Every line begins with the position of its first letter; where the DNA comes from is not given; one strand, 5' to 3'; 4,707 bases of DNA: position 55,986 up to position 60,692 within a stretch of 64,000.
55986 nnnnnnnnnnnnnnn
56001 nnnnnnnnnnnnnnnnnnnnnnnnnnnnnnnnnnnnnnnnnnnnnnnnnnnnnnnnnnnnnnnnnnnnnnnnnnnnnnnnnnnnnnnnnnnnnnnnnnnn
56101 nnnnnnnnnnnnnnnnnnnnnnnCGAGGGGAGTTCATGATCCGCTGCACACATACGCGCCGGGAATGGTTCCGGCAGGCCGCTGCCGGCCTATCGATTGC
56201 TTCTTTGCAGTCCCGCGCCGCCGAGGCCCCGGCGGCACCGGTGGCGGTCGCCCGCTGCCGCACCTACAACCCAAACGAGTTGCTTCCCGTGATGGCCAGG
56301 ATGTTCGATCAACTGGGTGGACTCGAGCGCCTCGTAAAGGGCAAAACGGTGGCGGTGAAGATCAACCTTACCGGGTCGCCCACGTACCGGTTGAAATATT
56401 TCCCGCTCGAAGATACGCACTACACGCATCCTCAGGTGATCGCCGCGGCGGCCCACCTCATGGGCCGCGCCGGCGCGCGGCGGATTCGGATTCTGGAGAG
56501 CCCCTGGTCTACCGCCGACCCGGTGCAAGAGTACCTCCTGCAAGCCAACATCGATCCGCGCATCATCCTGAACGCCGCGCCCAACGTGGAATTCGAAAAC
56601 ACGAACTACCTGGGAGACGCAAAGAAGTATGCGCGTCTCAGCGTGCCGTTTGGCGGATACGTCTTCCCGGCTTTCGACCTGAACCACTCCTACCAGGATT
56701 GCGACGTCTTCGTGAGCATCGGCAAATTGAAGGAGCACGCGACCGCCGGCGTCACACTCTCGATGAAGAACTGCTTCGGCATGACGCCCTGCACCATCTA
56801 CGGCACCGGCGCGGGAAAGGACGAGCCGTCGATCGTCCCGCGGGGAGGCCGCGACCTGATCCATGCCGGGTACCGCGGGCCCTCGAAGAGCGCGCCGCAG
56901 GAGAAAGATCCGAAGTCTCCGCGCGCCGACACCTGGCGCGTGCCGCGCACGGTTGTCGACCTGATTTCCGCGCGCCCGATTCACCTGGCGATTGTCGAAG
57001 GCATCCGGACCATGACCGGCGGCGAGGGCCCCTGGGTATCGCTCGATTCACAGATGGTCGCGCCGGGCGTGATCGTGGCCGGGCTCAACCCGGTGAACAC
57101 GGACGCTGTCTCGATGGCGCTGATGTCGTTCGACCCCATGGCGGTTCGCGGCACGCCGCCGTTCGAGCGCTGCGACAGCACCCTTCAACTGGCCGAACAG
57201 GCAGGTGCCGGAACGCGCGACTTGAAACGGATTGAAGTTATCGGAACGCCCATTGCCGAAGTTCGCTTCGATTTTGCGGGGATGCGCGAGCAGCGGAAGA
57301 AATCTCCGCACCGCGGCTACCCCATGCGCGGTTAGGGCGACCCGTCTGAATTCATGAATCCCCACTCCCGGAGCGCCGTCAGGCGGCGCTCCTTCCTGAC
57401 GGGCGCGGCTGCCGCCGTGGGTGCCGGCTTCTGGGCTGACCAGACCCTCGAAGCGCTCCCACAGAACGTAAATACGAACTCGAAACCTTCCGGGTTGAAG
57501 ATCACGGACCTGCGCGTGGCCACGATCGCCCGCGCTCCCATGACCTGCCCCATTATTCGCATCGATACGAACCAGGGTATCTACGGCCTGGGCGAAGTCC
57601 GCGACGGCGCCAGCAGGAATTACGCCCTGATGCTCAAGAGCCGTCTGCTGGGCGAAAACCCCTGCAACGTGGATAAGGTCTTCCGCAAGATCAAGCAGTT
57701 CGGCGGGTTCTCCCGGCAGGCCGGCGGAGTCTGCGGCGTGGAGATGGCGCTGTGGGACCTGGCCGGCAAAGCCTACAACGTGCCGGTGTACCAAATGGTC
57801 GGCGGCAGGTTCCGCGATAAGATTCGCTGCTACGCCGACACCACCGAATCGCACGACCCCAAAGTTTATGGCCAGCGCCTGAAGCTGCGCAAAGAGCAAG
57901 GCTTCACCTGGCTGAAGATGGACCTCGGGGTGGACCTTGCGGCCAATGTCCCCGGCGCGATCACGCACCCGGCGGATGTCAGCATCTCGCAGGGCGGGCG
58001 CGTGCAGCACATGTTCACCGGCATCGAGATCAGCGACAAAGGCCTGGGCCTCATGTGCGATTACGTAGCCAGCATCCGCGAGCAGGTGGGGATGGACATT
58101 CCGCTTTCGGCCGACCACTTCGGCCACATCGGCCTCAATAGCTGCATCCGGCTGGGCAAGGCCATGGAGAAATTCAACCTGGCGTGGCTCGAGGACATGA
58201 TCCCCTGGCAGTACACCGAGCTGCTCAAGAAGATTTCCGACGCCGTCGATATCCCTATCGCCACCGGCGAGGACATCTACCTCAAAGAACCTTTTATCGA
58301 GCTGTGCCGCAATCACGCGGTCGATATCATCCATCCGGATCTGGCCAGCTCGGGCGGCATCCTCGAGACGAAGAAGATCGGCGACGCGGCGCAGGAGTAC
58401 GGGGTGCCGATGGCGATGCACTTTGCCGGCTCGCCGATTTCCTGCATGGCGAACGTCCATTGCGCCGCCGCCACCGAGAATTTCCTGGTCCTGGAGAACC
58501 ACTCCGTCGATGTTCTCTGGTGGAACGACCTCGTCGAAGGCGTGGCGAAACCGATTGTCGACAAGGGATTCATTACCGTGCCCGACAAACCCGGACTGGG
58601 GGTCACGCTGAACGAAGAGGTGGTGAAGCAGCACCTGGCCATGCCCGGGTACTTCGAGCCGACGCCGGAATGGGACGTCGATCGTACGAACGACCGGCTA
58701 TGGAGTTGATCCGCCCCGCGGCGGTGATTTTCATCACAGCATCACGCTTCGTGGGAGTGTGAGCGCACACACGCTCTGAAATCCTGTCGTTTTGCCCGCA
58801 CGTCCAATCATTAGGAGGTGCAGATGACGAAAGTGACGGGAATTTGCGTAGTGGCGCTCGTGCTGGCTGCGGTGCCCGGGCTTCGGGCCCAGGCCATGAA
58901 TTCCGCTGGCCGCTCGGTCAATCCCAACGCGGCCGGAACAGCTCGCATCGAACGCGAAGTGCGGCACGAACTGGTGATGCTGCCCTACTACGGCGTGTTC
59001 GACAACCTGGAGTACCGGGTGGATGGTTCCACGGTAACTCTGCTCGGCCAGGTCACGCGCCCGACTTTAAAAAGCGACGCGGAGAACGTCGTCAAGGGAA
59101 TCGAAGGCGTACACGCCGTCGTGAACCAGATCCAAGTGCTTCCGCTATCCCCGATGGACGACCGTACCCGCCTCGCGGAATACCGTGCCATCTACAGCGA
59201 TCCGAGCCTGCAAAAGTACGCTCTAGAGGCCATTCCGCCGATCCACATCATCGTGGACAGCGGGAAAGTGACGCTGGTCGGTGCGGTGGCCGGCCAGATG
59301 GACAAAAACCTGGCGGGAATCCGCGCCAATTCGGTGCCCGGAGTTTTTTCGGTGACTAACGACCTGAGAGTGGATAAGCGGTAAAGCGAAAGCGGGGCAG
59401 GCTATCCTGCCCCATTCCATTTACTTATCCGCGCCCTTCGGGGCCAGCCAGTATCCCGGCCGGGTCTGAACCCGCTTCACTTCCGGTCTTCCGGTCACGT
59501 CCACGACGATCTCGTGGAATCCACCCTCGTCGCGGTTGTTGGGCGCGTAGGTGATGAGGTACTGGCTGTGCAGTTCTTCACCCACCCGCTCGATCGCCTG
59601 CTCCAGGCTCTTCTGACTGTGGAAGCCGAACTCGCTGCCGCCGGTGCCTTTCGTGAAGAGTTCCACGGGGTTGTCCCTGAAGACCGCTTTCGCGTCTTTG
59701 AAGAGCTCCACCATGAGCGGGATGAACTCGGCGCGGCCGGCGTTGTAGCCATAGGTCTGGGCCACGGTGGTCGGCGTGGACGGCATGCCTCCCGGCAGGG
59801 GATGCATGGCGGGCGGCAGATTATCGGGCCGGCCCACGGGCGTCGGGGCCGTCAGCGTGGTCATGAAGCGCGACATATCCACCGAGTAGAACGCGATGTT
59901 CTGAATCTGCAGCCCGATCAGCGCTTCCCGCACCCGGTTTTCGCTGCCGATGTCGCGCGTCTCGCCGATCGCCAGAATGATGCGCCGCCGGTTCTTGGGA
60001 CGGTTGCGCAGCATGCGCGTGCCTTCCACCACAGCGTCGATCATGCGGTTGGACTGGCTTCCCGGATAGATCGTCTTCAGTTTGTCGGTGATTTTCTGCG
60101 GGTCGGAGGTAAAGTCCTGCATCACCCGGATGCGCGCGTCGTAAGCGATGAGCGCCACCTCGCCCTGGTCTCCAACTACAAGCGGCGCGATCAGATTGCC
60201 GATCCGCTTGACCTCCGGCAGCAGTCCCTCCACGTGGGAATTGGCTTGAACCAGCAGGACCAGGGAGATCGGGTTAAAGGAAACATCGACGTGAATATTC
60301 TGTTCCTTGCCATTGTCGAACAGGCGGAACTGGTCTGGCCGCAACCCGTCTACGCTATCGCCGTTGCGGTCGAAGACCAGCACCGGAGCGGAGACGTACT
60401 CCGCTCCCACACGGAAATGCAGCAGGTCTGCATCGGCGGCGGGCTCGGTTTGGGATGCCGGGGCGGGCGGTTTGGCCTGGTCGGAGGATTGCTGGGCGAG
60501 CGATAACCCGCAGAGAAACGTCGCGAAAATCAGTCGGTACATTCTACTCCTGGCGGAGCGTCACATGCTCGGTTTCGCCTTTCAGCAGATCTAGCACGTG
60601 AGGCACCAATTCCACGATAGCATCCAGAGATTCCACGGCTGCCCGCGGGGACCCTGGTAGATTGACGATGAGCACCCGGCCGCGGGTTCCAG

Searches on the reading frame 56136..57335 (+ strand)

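Call 63: search_protein_families(library=pfam, proteins=[window:56136-57335:+], max_evalue=0.00001)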
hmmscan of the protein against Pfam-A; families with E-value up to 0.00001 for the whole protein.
window:56136-57335:+ (399 aa): 1 family
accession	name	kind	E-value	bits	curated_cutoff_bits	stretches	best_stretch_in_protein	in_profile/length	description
PF04015.17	DUF362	-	1.7e-25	90.7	24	1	72-327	1-199/200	Domain of unknown function (DUF362)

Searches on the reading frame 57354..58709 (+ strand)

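Call 63: search_protein_families(library=pfam, proteins=[window:57354-58709:+], max_evalue=0.00001)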
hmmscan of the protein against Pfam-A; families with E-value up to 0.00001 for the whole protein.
window:57354-58709:+ (451 aa): 2 families
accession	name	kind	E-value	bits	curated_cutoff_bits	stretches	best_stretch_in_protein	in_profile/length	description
PF13378.12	MR_MLE_C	-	5.8e-49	167.2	29.4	1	178-423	9-219/219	Enolase C-terminal domain-like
PF02746.21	MR_MLE_N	-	1.2e-10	42.1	22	1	56-150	19-117/117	Mandelate racemase / muconate lactonizing enzyme, N-terminal domain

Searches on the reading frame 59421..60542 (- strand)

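Call 63: search_protein_families(library=pfam, proteins=[window:59421-60542:-], max_evalue=0.00001)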
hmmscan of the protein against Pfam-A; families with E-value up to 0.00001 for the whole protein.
window:59421-60542:- (373 aa): 1 family
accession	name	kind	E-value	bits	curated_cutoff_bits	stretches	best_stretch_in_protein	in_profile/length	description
PF13519.12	VWA_2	-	6.4e-06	27.2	27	0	127-192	38-103/107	von Willebrand factor type A domain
